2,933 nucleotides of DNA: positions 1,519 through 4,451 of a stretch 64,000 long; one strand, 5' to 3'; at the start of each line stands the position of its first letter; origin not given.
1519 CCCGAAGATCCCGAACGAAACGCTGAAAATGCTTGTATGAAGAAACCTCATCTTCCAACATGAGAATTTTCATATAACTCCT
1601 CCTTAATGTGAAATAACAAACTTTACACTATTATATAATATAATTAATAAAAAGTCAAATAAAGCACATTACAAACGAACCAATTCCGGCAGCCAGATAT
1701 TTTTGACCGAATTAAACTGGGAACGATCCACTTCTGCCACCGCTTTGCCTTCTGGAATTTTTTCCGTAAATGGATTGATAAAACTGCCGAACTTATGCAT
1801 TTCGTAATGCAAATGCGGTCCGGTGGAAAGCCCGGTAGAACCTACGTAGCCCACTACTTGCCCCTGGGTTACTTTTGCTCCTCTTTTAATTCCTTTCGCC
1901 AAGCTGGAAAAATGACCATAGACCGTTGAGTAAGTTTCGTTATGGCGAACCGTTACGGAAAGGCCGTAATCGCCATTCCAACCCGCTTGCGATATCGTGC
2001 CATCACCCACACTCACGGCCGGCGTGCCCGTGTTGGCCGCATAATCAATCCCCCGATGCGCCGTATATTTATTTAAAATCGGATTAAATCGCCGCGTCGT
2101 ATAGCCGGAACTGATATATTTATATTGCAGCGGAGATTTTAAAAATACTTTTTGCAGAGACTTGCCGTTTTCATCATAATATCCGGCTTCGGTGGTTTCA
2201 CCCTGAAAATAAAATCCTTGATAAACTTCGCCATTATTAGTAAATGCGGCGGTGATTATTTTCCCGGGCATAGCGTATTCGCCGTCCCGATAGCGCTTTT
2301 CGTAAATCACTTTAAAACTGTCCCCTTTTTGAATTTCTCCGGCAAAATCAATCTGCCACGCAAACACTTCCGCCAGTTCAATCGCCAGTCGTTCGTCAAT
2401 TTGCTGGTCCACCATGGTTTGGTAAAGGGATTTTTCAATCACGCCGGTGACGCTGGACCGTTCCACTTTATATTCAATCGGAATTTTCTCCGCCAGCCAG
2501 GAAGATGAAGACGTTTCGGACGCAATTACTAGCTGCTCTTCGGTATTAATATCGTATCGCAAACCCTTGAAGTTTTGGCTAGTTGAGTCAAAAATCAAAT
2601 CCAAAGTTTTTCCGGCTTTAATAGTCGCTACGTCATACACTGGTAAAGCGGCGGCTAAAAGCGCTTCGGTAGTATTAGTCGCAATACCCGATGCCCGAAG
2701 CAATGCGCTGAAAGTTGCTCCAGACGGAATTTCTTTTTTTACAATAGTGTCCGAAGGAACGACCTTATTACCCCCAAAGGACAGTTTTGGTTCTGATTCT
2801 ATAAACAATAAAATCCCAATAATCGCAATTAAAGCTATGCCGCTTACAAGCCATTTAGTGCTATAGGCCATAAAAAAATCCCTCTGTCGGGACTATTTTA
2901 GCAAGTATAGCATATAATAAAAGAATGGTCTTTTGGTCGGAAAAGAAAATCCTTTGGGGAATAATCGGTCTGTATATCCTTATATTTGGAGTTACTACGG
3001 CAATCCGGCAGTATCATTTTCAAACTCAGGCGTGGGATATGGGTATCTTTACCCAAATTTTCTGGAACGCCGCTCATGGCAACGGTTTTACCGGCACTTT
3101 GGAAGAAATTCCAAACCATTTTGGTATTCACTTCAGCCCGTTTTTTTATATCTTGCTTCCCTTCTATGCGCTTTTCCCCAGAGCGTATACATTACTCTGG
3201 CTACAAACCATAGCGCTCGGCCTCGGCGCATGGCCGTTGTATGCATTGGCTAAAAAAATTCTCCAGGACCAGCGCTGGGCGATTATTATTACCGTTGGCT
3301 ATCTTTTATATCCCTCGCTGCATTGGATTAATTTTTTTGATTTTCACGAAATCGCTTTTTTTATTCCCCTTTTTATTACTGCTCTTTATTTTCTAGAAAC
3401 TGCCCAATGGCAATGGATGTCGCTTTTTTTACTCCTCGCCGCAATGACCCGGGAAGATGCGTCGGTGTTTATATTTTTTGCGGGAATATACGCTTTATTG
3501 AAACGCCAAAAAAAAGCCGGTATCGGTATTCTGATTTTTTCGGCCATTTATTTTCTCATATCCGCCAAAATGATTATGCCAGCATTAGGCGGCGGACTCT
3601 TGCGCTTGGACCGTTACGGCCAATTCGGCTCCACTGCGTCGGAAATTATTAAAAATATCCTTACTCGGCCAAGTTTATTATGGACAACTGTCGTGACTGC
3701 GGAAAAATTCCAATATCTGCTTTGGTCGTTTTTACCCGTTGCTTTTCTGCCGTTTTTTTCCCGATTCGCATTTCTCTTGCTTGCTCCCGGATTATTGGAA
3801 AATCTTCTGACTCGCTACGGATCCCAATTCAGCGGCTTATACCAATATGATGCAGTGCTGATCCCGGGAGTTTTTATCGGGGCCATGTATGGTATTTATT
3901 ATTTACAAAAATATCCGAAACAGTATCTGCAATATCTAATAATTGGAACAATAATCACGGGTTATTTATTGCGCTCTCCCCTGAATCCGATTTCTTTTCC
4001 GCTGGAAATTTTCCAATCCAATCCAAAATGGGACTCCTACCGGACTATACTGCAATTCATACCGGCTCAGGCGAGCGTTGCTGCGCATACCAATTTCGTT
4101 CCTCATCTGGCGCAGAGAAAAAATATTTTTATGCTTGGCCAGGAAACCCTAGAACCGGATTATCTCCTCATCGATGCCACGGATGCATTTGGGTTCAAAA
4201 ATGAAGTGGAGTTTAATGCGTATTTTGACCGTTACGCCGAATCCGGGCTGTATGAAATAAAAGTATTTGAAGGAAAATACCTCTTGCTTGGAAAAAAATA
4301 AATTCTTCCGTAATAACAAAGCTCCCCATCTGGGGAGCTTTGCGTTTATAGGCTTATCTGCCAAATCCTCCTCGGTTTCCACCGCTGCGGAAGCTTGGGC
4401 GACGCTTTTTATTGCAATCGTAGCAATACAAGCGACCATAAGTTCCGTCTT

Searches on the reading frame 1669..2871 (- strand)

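Call 21: search_protein_families(library=pfam, proteins=[window:1669-2871:-], max_evalue=0.00001)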
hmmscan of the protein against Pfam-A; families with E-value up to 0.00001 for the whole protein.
window:1669-2871:- (400 aa): 2 families
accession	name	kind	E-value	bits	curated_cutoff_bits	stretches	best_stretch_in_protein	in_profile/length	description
PF01551.29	Peptidase_M23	-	1.7e-30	105.5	28.7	1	271-367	2-96/96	Peptidase family M23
PF19425.4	Csd3_N2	-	4.7e-08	33.4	27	1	138-256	6-119/122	Csd3 second domain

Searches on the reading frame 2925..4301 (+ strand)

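Call 21: search_protein_families(library=pfam, proteins=[window:2925-4301:+], max_evalue=0.00001)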
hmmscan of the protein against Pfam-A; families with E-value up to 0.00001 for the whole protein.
window:2925-4301:+ (458 aa): 1 family
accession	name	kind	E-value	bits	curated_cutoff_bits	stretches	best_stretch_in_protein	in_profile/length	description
PF09852.15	DUF2079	-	5.5e-76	256.9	28.2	1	28-444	1-449/459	Predicted membrane protein (DUF2079)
